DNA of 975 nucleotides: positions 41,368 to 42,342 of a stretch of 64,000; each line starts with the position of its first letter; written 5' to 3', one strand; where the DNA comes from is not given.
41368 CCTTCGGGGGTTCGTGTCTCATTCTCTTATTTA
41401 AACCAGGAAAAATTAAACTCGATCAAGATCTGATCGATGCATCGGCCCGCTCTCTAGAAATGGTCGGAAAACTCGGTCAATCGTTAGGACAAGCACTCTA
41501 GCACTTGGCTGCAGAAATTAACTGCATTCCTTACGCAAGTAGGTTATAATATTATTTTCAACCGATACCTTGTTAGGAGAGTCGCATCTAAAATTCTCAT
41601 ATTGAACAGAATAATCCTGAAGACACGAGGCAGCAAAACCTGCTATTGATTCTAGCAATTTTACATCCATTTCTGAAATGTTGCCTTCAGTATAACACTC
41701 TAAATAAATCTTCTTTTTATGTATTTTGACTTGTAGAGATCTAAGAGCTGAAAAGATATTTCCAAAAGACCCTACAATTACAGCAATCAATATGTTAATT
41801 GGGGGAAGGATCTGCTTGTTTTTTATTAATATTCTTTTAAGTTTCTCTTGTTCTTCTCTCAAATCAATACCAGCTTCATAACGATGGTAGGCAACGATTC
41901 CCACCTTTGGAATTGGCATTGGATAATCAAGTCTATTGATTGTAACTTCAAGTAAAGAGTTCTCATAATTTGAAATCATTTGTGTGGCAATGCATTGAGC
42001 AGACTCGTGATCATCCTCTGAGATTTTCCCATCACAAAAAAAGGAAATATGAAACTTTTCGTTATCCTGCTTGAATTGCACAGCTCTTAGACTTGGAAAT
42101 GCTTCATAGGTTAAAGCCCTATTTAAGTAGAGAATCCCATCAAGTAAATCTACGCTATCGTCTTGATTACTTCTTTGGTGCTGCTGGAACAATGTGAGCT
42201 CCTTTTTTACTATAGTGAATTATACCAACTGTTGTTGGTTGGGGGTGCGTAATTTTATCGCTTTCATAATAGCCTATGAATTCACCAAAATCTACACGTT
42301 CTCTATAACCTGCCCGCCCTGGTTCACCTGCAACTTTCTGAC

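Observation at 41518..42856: Polymorphic-toxin-like module (pre-toxin plus Ntox50-like C-terminus) with a translationally coupled immunity-like gene in a chlamydia-like genome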

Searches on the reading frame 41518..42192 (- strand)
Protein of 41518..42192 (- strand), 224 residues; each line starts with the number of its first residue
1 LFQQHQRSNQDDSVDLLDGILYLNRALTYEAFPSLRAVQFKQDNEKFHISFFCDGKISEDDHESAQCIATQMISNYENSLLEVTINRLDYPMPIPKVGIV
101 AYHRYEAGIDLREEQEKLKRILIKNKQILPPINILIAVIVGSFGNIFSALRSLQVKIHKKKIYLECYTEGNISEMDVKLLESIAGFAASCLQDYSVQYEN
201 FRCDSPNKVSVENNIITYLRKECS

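Call 3: search_protein_families(library=pfam, proteins=[window:41518-42192:-], max_evalue=1)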
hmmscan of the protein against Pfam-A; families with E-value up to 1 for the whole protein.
window:41518-42192:- (224 aa): 0 families

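Call 4: search_protein_families(library=ncbifam, proteins=[window:41518-42192:-], max_evalue=1)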
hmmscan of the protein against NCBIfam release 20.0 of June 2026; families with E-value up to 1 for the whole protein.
window:41518-42192:- (224 aa): 0 families

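Call 12: search_solved_structures(query=window:41518-42192:-, max_evalue=1, show_alignments=2)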
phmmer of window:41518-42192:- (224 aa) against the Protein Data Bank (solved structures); distinct sequences matched with E-value up to 1: 0.

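Call 20: find_homologous_proteins(query=window:41518-42192:-, max_evalue=0.001)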
Query window:41518-42192:- (224 aa): 3 proteins with E <= 0.001 among 158 candidates.
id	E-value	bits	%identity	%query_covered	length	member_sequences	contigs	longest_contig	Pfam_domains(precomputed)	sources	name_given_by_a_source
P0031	2.2e-144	496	100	100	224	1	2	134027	PF26541.1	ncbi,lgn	-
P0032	1.3e-80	288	59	99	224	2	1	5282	PF26541.1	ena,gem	-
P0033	3.7e-74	267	57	98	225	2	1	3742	PF26541.1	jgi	-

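Call 23: find_encoding_contigs(protein=P0032, flank=6000, max_places=3)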
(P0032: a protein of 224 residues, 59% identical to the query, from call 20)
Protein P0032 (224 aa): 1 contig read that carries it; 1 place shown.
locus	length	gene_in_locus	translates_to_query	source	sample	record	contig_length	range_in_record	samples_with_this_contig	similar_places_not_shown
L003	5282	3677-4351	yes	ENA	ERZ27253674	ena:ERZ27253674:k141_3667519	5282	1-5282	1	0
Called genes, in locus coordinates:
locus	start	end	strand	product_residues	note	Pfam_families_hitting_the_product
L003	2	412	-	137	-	?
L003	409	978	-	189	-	-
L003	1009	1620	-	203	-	-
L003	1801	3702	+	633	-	PF13432:TPR_16 (faint), PF13414:TPR_11 (weak), PF15542:Ntox50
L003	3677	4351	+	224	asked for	PF26541:MafI2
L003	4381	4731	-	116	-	-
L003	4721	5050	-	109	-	-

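Call 24: find_encoding_contigs(protein=P0033, flank=6000, max_places=3)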
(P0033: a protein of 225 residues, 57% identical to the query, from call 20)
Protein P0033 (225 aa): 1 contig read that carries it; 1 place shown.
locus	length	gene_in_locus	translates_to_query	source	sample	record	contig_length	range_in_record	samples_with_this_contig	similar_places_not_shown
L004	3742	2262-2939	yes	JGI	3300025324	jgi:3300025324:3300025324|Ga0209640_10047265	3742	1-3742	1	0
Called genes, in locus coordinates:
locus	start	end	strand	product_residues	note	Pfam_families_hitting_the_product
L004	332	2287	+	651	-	PF14559:TPR_19 (faint), PF00515:TPR_1 (faint), PF07719:TPR_2 (faint), PF13431:TPR_17 (faint), PF13414:TPR_11, PF15542:Ntox50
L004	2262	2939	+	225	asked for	PF26541:MafI2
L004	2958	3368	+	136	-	PF24722:DUF7674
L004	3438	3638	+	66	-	-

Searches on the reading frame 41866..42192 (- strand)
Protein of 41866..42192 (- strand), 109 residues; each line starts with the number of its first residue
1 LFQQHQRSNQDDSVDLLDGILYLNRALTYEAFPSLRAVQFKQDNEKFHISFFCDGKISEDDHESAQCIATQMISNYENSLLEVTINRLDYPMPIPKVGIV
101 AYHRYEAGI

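Call 48: search_solved_structures(query=A2, max_evalue=1, show_alignments=2)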
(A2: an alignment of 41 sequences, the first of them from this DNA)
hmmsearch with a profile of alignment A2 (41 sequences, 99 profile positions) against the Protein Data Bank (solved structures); distinct sequences matched with E-value up to 1: 4.
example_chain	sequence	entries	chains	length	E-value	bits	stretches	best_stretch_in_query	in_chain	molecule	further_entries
8hhj_A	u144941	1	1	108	2.2e-05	27.7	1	12-97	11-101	MafB2 immunity protein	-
5nl1_A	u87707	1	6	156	0.65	13.3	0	11-32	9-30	Talin-1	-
1vdx_A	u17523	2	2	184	0.67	13.3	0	29-76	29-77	Hypothetical protein PH0099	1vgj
1sj7_A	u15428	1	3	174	1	12.7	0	11-32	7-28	Talin 1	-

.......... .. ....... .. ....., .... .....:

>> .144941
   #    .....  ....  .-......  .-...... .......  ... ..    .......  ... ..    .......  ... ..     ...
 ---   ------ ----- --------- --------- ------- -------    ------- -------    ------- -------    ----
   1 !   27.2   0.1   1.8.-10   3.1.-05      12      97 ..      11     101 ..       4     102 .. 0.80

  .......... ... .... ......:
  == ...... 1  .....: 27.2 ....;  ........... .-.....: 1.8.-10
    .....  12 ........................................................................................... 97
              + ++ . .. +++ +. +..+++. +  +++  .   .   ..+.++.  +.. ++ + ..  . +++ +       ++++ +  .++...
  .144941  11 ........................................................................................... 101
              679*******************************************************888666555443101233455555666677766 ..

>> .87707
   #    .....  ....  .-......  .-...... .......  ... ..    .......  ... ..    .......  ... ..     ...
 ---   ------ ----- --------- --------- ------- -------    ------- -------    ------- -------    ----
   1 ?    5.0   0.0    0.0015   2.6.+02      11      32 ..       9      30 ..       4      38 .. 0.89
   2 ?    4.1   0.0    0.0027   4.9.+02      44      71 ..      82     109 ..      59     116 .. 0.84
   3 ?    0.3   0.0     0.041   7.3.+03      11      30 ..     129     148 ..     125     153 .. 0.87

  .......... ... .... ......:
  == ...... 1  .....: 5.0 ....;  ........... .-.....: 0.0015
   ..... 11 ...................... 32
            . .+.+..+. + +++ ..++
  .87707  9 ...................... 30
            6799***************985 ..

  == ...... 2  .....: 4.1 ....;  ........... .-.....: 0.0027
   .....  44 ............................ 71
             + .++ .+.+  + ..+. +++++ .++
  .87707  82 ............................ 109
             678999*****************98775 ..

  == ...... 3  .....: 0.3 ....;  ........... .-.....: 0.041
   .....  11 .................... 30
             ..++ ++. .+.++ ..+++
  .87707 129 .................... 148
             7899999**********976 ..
